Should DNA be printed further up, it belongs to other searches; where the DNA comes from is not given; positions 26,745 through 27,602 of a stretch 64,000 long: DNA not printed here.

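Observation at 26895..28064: Bacterial-type ECF sigma-70-like protein in an archaeal genome, followed by a SpoIIM/DUF95 membrane protein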

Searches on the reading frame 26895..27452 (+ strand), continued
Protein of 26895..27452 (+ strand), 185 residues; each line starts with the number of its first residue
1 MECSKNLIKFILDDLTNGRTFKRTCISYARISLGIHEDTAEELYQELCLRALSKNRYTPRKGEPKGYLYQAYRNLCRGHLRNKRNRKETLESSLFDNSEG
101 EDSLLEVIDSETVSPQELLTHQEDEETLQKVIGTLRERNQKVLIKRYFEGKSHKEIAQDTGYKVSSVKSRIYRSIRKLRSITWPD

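Call 40: find_encoding_contigs(protein=P0010, flank=6000, max_places=2)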
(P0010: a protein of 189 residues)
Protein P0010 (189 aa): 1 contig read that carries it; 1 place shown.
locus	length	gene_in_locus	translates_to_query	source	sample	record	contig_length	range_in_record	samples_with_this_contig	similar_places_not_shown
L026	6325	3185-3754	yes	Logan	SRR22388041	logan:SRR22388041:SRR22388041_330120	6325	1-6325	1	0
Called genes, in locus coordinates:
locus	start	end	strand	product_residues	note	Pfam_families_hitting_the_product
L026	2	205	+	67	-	?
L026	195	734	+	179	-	PF09335:VTT_dom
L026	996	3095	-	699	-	-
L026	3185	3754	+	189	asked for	PF04542:Sigma70_r2, PF08281:Sigma70_r4_2, PF04545:Sigma70_r4 (weak), PF25787:HTH_SB (faint)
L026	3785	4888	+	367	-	PF00579:tRNA-synt_1b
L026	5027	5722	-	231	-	PF06745:ATPase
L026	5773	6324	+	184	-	?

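Call 41: list_cluster_members(proteins=[P0035, P0042, P0063, P0079, P0127, P0046, P0012, P0013, P0014, P0015])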
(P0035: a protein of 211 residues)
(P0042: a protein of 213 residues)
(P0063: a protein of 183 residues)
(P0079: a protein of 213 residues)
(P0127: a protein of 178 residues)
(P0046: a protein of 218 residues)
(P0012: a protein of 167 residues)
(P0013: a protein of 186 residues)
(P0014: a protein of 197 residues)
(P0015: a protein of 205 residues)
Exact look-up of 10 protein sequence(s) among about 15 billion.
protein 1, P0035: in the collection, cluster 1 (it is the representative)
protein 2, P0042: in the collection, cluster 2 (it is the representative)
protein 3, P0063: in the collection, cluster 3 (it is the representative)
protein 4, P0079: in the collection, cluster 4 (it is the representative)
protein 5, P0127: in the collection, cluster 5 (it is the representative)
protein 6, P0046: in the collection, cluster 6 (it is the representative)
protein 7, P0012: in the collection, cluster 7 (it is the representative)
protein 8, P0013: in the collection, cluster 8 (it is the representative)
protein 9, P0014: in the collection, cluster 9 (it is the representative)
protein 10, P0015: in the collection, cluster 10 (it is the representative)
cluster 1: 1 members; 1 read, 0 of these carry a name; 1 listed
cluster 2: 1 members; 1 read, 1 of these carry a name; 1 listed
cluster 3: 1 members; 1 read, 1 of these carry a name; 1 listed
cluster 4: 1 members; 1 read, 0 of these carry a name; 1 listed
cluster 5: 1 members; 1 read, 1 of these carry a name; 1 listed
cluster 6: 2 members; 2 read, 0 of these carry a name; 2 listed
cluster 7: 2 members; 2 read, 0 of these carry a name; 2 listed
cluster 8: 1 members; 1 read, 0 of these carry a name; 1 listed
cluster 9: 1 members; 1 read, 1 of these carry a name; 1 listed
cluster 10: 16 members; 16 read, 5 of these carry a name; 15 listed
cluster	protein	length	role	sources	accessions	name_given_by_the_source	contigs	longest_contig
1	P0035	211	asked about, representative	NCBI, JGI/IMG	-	-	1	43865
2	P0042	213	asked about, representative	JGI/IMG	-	RNA polymerase sigma factor (sigma-70 family)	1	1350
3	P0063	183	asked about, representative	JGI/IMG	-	RNA polymerase sigma-70 factor (ECF subfamily)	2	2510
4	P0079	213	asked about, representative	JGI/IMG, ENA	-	-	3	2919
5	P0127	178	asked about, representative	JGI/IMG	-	RNA polymerase sigma factor (sigma-70 family)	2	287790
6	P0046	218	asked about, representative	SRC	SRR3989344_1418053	-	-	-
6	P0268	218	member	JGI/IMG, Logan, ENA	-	-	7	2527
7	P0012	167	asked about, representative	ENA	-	-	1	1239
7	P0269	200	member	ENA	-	-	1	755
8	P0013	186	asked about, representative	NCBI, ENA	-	-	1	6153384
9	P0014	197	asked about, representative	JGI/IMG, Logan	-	RNA polymerase sigma-70 factor (ECF subfamily)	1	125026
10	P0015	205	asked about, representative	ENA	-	-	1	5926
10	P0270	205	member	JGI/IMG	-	RNA polymerase sigma-70 factor (ECF subfamily)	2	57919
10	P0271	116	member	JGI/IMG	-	RNA polymerase sigma-70 factor (ECF subfamily)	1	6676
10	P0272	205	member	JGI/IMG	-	RNA polymerase sigma-70 factor (ECF subfamily)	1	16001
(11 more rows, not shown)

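Call 42: find_encoding_contigs(protein=P0035, flank=6000, max_places=1)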
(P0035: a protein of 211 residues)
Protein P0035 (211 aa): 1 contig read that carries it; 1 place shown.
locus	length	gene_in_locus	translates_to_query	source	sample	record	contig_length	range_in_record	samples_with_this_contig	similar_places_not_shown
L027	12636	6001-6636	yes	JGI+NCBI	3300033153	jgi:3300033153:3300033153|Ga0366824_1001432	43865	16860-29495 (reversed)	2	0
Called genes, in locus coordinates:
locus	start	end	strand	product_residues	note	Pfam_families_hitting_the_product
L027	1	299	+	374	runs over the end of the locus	-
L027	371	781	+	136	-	PF26549:Tricorn_N (faint)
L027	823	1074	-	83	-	PF05016:ParE_toxin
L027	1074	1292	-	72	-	PF24434:DUF7557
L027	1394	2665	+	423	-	PF02788:RuBisCO_large_N, PF00016:RuBisCO_large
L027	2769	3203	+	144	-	PF11969:DcpS_C (faint), PF01230:HIT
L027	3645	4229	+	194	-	PF05670:NFACT-R_1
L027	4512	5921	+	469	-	PF00294:PfkB, PF08543:Phos_pyr_kin (weak), PF01467:CTP_transf_like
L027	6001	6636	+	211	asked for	PF04542:Sigma70_r2 (weak), PF08281:Sigma70_r4_2 (weak), PF04545:Sigma70_r4 (weak)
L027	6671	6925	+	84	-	PF01985:CRS1_YhbY (weak)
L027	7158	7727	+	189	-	PF01090:Ribosomal_S19e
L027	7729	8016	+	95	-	-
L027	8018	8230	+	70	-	-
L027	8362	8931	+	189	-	PF01198:Ribosomal_L31e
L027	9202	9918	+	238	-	PF08713:DNA_alkylation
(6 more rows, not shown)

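Call 43: find_encoding_contigs(protein=P0127, flank=6000, max_places=1)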
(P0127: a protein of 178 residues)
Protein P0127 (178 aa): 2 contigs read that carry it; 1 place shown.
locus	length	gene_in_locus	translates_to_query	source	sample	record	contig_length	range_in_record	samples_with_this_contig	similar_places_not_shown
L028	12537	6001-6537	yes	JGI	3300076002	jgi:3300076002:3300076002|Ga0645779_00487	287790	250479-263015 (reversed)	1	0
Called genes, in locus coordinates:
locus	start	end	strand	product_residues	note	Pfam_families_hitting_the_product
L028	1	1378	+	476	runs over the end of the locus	-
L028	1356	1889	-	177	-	PF13489:Methyltransf_23 (weak), PF05175:MTS, PF06325:PrmA (weak), PF13847:Methyltransf_31 (weak)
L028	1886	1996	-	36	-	-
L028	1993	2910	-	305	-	-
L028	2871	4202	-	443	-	PF22505:RNase_J_b_CASP, PF07521:RMMBL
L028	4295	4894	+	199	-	-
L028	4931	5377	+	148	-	-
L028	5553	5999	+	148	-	-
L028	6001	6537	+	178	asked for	PF04542:Sigma70_r2 (weak), PF08281:Sigma70_r4_2, PF04545:Sigma70_r4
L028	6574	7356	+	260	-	PF01944:SpoIIM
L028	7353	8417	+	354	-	PF04101:Glyco_tran_28_C (faint), PF13528:Glyco_trans_1_3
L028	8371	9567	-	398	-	PF04894:Nre_N, PF04895:Nre_C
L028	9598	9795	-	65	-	-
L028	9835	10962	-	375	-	-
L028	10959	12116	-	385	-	-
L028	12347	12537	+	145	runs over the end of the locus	-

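Call 55: predict_structure(alignment_id=A5)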
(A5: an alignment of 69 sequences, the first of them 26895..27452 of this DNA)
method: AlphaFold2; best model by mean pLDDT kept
length: 185 residues; sequences in the alignment: 69
mean_pLDDT: 86.0   pTM: 0.51
mean pLDDT of the five models: 86.0, 85.7, 84.1, 82.9, 82.1
residues with pLDDT >= 90: 112; 70-90: 41; 50-70: 21; < 50: 11
segments of 3 or more residues with pLDDT < 50: 101-110
pLDDT, mean of each block of 10 residues (from residue 1): 82 88 96 95 95 75 88 96 85 59 46 79 88 96 94 96 97 94 78
secondary structure, 60 per line:
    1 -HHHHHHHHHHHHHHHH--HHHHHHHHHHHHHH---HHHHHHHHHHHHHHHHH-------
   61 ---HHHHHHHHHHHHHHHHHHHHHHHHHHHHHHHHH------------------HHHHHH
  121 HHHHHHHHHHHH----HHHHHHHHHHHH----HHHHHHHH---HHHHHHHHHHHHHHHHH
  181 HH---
elements in order: H2-17 H20-33 H37-53 H64-96 H115-132 H137-148 H153-160 H164-182

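Call 65: fold_search(model_id=the predicted structure, library=pdb)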
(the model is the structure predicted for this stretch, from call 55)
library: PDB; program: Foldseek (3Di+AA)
matches with E <= 10: 282; with E <= 0.001: 10
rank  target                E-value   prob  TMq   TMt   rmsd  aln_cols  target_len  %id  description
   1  9m9e_F                1.4e-04  1.00  0.31  0.32  15.3       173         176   22  Structural Basis of Pausing During Transcription Initiation in Mycobacterium tuberculosis (released 2026-01-14)
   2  5zx2_F                4.7e-04  1.00  0.32  0.34  21.0       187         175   19  Mycobacterium tuberculosis RNA polymerase transcription initiation complex with ECF sigma factor sigma H and 7nt RNA (released 2019-03-20)
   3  6dv9_F                5.0e-04  1.00  0.33  0.35  22.2       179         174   23  Crystal structure of Mycobacterium tuberculosis transcription initiation complex(ECF sigma factor L) containing 5nt RN (released 2019-02-20)
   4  6jbq_F                5.8e-04  1.00  0.33  0.32  23.2       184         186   18  CryoEM structure of Escherichia coli sigmaE transcription initiation complex containing 5nt of RNA (released 2019-05-29)
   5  8z6g_D                6.2e-04  1.00  0.34  0.37  12.5       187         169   21  the AlgU-MucAcyto complex structure in Pseudomonas aeruginosa (released 2024-05-08)
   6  6kon_F                6.8e-04  1.00  0.31  0.32  21.5       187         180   18  Mycobacterium tuberculosis initial transcription complex comprising sigma H and 5'-OH RNA of 5 nt (released 2020-03-11)
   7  6kop_F                7.2e-04  1.00  0.33  0.37  22.2       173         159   18  Mycobacterium tuberculosis initial transcription complex comprising sigma H and 5'-OH RNA of 9 nt (released 2020-03-11)
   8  8z6g_B                8.0e-04  1.00  0.35  0.37  13.2       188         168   21  the AlgU-MucAcyto complex structure in Pseudomonas aeruginosa (released 2024-05-08)
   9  6dxo_A                8.9e-04  1.00  0.27  0.36  16.0       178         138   20  1.8 A structure of RsbN-BldN complex. (released 2018-07-11)
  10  6jcy_F                9.4e-04  1.00  0.31  0.34  22.2       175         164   19  Mycobacterium tuberculosis RNA polymerase transcription initiation open complex with a chimeric ECF sigma factor sigH/ (released 2019-05-29)
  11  6koo_F                1.0e-03  1.00  0.33  0.33  21.1       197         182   18  Mycobacterium tuberculosis initial transcription complex comprising sigma H and 5'-OH RNA of 7 nt (released 2020-03-11)
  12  1or7_A                1.0e-03  1.00  0.31  0.32  13.9       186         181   17  Crystal Structure of Escherichia coli sigmaE with the Cytoplasmic Domain of its Anti-sigma RseA (released 2003-04-15)
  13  5wur_A                1.1e-03  1.00  0.31  0.35  12.8       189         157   19  Crystal structure of SigW in complex with its anti-sigma RsiW, an oxdized form (released 2017-03-29)
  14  9m9d_F                1.4e-03  1.00  0.34  0.39  21.8       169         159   22  Structural Basis of Pausing During Transcription Initiation in Mycobacterium tuberculosis (released 2026-01-14)
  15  6koq_F                1.5e-03  1.00  0.30  0.36  21.9       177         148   19  Mycobacterium tuberculosis initial transcription complex comprising sigma H and 5'-OH RNA of 10 nt (released 2020-03-11)
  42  2h27_A                5.0e-02  1.00  0.32  0.78   2.2        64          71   26  Crystal Structure of Escherichia coli SigmaE Region 4 Bound to its-35 Element DNA (released 2006-08-22)
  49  2h27_D                6.5e-02  1.00  0.32  0.80   2.2        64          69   26  Crystal Structure of Escherichia coli SigmaE Region 4 Bound to its-35 Element DNA (released 2006-08-22)
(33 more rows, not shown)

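Call 70: find_related_loci(query=A4, collection=viral_contigs, flank=5000)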
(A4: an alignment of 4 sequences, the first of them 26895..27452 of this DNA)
Query A4 (185 aa) in viral_contigs; peptide patterns used: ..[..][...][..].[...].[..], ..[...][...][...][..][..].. (x = any residue, [..] = any of these).
46 stretches matched a pattern, but none encodes a relative of the query by tblastn (E <= 1e-3).

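Call 71: search_dna_similar(query=window:26895-27452:+, collection=phages, mode=protein, max_rows=10, max_evalue=0.001)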
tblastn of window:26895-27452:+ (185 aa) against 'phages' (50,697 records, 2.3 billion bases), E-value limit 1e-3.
Records with a match: 8; places in all: 8; records where one place covers at least 80% of the query: 4.
Best place of each record, by identity: <60% 8.
By first word of the organism name: Bacteriophage 3; Sinorhizobium 2; uncultured 2; Microcystis 1.
By host as written in the record: - 5; Sinorhizobium meliloti 2; Microcystis sp. SG03 1.
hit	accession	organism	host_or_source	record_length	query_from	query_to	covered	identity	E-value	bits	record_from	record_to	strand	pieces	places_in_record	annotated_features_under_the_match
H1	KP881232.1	Sinorhizobium phage phiM9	Sinorhizobium meliloti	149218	22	181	86%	30.0%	1e-4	47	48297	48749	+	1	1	rpoE: DNA-directed RNA polymerase specialized sigma subunit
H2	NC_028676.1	Sinorhizobium phage phiM9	Sinorhizobium meliloti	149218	22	181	86%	30.0%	1e-4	47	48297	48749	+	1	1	rpoE: RNA polymerase sigma factor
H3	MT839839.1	Bacteriophage sp.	human fecal samples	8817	67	181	62%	34.8%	6e-8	57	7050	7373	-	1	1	record has no annotation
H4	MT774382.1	uncultured phage cr10_1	human feces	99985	25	179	84%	25.8%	5e-7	54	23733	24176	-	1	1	RNA polymerase sigma-W factor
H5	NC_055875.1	uncultured phage cr10_1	human feces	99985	25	179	84%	25.8%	5e-7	54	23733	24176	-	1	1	RNA polymerase sigma factor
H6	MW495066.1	Microcystis phage MaAM05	Microcystis sp. SG03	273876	64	184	65%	30.2%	5e-4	45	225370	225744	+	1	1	sigE: ECF RNA polymerase sigma factor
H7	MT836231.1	Bacteriophage sp.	human fecal samples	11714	41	174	72%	25.4%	2e-4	47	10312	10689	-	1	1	record has no annotation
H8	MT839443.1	Bacteriophage sp.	human fecal samples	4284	66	178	61%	26.3%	2e-4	47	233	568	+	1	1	record has no annotation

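Call 74: search_protein_families(library=pfam, alignment_id=A3, max_evalue=0.01)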
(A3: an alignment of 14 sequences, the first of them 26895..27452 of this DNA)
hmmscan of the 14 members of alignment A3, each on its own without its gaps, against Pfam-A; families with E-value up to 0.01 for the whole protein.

A. member 1, window:26895-27452:+ (185 aa): 4 families
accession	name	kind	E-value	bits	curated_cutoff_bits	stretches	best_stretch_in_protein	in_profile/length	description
PF08281.18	Sigma70_r4_2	-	7.4e-14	51.6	25.7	1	127-178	3-54/54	Sigma-70, region 4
PF04545.22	Sigma70_r4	-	1.5e-09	37.6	24.1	1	132-179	2-49/50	Sigma-70, region 4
PF04542.20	Sigma70_r2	-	1.2e-08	35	24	1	35-84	18-69/71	Sigma-70 region 2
PF07638.17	Sigma70_ECF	-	0.0095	16.3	21.1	0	44-170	53-171/185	ECF sigma factor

B. families by the number of members that match (of 14 scanned): 14 families
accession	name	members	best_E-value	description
PF08281.18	Sigma70_r4_2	14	7.4e-14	Sigma-70, region 4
PF04545.22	Sigma70_r4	14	1.3e-09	Sigma-70, region 4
PF04542.20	Sigma70_r2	12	2.4e-11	Sigma-70 region 2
PF07638.17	Sigma70_ECF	6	1.1e-05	ECF sigma factor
PF00196.25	GerE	3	0.0018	Bacterial regulatory proteins, luxR family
PF25787.1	HTH_SB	2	2.7e-05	Sleeping Beauty transposase HTH domain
PF14493.12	HTH_40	2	7.8e-05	Helix-turn-helix domain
PF13384.12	HTH_23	2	0.00016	Homeodomain-like domain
PF19610.4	DUF6115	1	0.00078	Family of unknown function (DUF6115)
PF06530.18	Phage_antitermQ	1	0.0032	Phage antitermination protein Q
PF24655.1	DUF7645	1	0.0046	Domain of unknown function (DUF7645)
PF13412.12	HTH_24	1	0.006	Winged helix-turn-helix DNA-binding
PF13518.12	HTH_28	1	0.0074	Helix-turn-helix domain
PF04297.20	UPF0122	1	0.0094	Putative helix-turn-helix protein, YlxM / p13 like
